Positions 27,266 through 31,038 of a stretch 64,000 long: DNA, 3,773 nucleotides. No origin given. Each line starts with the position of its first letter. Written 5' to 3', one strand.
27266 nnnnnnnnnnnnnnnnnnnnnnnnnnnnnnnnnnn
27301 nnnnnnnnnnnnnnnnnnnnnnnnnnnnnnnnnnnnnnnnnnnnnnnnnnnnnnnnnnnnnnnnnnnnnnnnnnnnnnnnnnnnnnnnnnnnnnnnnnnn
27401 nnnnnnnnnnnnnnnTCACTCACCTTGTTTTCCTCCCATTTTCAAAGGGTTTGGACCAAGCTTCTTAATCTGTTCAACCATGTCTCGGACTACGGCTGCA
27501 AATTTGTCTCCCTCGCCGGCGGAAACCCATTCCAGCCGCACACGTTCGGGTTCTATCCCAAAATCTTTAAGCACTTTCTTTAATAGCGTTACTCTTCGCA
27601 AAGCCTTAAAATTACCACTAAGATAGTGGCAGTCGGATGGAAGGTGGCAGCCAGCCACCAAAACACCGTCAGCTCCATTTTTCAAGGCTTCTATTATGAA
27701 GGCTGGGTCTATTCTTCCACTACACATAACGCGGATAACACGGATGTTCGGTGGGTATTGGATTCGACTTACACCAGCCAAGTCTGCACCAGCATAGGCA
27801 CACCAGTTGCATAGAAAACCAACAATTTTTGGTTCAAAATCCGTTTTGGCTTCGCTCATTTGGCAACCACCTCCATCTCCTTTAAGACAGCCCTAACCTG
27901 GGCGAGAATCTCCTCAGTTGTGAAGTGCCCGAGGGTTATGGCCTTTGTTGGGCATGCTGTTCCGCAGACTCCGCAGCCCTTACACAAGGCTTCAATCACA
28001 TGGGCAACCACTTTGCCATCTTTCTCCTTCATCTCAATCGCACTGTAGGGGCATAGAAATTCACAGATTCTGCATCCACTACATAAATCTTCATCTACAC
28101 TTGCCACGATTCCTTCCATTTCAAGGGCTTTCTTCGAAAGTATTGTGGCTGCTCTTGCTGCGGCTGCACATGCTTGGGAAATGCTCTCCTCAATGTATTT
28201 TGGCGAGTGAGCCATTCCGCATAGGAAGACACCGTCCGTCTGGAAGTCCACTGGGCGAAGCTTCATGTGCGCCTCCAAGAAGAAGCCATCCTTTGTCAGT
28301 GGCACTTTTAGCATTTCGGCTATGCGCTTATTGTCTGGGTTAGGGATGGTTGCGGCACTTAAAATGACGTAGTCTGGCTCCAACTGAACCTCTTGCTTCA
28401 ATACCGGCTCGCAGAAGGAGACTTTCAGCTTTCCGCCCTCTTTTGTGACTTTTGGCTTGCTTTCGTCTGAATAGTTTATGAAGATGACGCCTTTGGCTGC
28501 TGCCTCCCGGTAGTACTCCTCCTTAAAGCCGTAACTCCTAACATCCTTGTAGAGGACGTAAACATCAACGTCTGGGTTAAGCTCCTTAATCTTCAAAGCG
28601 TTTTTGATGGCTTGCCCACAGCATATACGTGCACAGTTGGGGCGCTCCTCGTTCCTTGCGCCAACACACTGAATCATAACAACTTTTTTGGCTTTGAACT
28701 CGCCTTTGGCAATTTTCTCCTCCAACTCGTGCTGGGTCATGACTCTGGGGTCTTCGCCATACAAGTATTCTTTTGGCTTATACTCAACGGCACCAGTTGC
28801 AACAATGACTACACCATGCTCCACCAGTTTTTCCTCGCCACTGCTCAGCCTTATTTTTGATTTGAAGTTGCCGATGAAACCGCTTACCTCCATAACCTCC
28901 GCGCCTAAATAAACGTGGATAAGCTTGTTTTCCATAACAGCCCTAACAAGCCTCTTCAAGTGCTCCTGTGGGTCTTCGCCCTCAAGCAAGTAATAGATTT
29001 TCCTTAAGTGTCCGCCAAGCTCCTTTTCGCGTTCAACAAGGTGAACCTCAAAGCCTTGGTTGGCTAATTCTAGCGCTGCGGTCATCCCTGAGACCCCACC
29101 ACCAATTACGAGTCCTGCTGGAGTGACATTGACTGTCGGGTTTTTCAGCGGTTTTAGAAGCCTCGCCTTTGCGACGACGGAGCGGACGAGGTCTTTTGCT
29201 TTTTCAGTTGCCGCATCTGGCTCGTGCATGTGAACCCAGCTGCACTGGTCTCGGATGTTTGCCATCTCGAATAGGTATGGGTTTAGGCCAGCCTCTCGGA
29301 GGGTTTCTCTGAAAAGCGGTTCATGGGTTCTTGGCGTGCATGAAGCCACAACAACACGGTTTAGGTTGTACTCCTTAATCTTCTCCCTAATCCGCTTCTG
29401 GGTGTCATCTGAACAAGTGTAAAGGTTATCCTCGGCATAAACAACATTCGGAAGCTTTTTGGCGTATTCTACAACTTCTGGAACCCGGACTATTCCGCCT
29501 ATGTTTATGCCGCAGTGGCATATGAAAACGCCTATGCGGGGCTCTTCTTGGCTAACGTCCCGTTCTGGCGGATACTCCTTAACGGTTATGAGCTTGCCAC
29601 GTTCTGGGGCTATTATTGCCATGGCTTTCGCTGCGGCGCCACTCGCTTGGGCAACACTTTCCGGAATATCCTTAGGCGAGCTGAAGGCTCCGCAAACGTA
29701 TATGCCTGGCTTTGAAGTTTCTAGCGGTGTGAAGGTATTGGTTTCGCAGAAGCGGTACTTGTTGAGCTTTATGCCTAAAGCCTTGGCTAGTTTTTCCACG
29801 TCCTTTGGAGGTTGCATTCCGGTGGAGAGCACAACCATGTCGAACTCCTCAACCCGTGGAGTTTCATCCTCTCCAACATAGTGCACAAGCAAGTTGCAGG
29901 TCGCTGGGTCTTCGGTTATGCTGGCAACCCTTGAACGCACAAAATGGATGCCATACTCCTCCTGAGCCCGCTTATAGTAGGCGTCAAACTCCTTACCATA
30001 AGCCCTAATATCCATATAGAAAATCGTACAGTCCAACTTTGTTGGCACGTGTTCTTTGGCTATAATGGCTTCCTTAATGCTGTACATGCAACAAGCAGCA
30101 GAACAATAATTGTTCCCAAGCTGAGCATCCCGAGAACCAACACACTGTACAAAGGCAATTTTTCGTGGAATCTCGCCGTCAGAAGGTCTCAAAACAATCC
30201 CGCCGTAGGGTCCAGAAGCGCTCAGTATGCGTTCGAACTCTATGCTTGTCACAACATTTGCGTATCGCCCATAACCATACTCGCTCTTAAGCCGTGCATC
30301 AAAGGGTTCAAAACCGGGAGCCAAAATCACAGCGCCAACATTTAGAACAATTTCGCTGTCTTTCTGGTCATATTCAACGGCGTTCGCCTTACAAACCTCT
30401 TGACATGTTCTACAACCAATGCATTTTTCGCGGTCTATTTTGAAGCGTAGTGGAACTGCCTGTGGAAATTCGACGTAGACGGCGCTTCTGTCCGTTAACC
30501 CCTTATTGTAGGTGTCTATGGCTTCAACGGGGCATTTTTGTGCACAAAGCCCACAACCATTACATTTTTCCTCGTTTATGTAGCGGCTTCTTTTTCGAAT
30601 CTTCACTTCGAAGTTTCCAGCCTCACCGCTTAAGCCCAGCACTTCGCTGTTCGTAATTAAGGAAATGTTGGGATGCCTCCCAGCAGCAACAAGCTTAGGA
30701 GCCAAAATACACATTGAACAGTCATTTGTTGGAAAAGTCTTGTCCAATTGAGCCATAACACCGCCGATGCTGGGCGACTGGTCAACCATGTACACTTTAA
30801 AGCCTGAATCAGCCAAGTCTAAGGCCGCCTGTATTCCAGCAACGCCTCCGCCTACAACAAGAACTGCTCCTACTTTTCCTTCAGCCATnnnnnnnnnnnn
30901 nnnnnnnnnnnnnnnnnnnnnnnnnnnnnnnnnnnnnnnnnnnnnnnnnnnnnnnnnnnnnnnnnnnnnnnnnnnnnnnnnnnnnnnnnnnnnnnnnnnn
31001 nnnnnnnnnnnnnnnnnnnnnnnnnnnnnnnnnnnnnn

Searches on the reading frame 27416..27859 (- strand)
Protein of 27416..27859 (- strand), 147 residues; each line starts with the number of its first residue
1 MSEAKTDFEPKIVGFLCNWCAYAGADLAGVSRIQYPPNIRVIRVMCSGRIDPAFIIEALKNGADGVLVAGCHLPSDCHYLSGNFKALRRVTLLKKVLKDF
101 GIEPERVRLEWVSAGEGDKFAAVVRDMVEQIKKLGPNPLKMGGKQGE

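Call 3: search_protein_families(library=pfam, proteins=[window:27416-27859:-], max_evalue=1)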
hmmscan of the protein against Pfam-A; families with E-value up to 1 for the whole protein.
window:27416-27859:- (147 aa): 2 families
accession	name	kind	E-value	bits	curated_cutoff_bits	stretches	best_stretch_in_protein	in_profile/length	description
PF02662.21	FlpD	-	8.1e-57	191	22.3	1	12-135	1-123/123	Methyl-viologen-reducing hydrogenase, delta subunit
PF07353.17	Uroplakin_II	-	0.15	11.9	20.4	1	73-136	43-106/179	Uroplakin II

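Call 4: search_protein_families(library=ncbifam, proteins=[window:27416-27859:-], max_evalue=1)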
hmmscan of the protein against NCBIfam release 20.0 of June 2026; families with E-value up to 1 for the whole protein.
window:27416-27859:- (147 aa): 5 families
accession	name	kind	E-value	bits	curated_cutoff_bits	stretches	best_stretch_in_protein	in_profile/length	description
NF040770.1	hetero_SS_HdrA2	exception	2.8e-58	197.7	1100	1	5-137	643-774/777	CoB-CoM heterodisulfide reductase HdrA2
NF045873.1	F420_non_VhuD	exception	2.8e-44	150.4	215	1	9-140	1-131/132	F420-non-reducing hydrogenase iron-sulfur subunit VhuD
NF041891.1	hdrA_Methbact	equivalog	3.2e-15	55.4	1300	1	4-132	638-759/762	ferredoxin:CoB-CoM heterodisulfide reductase subunit HdrA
NF041778.1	hetero_SS_HdrA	equivalog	0.00026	19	1400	1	11-68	655-712/771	ferredoxin:CoB-CoM heterodisulfide reductase subunit HdrA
NF003789.0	PRK05379.2-1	equivalog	0.11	11.5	355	1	82-136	52-105/312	bifunctional nicotinamide mononucleotide adenylyltransferase/ADP-ribose pyrophosphatase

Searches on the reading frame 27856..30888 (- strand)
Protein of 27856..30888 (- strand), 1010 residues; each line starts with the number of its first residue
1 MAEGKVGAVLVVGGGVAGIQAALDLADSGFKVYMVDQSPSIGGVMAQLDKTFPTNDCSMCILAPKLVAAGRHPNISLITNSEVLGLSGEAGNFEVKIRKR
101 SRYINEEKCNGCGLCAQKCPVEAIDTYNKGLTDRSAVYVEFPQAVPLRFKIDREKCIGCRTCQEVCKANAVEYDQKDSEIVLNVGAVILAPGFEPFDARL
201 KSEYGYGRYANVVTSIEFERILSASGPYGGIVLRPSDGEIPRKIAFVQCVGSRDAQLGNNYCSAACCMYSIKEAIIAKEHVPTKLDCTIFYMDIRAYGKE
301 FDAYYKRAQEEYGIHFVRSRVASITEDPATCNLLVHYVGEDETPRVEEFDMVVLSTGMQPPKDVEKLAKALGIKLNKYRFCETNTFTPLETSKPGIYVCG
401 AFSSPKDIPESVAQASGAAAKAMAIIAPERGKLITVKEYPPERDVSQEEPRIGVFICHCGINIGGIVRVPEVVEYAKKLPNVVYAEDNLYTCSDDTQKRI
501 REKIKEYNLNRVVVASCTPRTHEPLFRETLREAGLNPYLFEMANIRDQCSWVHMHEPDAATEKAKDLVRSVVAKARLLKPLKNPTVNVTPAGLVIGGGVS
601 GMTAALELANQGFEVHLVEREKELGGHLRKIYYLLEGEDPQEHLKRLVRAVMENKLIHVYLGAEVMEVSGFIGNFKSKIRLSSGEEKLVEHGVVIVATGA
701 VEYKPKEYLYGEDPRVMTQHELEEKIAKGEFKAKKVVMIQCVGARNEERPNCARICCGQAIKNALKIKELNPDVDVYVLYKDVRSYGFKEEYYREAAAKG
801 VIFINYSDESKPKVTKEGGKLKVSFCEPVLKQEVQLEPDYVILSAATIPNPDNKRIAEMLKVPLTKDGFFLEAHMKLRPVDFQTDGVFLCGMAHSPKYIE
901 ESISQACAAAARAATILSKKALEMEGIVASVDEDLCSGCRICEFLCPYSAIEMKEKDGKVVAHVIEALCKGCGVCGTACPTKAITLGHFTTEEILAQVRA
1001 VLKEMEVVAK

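Call 3: search_protein_families(library=pfam, proteins=[window:27856-30888:-], max_evalue=1)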
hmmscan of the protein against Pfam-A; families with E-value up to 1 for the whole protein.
window:27856-30888:- (1010 aa): 38 families (the best 25 are shown)
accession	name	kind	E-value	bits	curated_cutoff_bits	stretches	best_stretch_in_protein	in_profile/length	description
PF07992.20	Pyr_redox_2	-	5.8e-34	118.3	26.1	2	9-416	3-288/291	Pyridine nucleotide-disulphide oxidoreductase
PF00037.32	Fer4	-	3e-26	90.6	21.1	4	103-125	2-24/24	4Fe-4S binding domain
PF12831.13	FAD_oxidored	-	1e-16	61.7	27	2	9-46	2-39/416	FAD dependent oxidoreductase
PF13450.12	NAD_binding_8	-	4.3e-16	59.4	21.9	2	594-630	1-37/68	NAD(P)-binding Rossmann-like domain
PF12797.12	Fer4_2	-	4.5e-16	58.1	24.5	4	149-168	3-22/22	4Fe-4S binding domain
PF14697.11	Fer4_21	-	4.7e-16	59.1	35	3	929-986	1-59/59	4Fe-4S dicluster domain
PF01266.30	DAO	-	2.6e-14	53.9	27.9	2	593-626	3-36/353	FAD dependent oxidoreductase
PF12838.12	Fer4_7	-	4.6e-14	53.1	27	4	936-983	2-52/52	4Fe-4S dicluster domain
PF00890.30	FAD_binding_2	-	2.6e-13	50.4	20.4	2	593-628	3-38/414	FAD binding domain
PF13738.12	Pyr_redox_3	-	3.9e-13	49.8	30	2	593-699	168-266/305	Pyridine nucleotide-disulphide oxidoreductase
PF13484.11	Fer4_16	-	4.7e-12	47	30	3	108-169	1-66/66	4Fe-4S double cluster binding domain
PF12837.12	Fer4_6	-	2.5e-11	43.4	25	4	149-170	2-23/24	4Fe-4S binding domain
PF03486.20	HI0933_like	-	4.8e-11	43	50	2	593-628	4-39/244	HI0933-like protein Rossmann domain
PF00070.33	Pyr_redox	-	5.5e-10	40.1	22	2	593-625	3-35/82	Pyridine nucleotide-disulphide oxidoreductase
PF13187.11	Fer4_9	-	5.7e-10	39.5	27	3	108-170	1-51/52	4Fe-4S dicluster domain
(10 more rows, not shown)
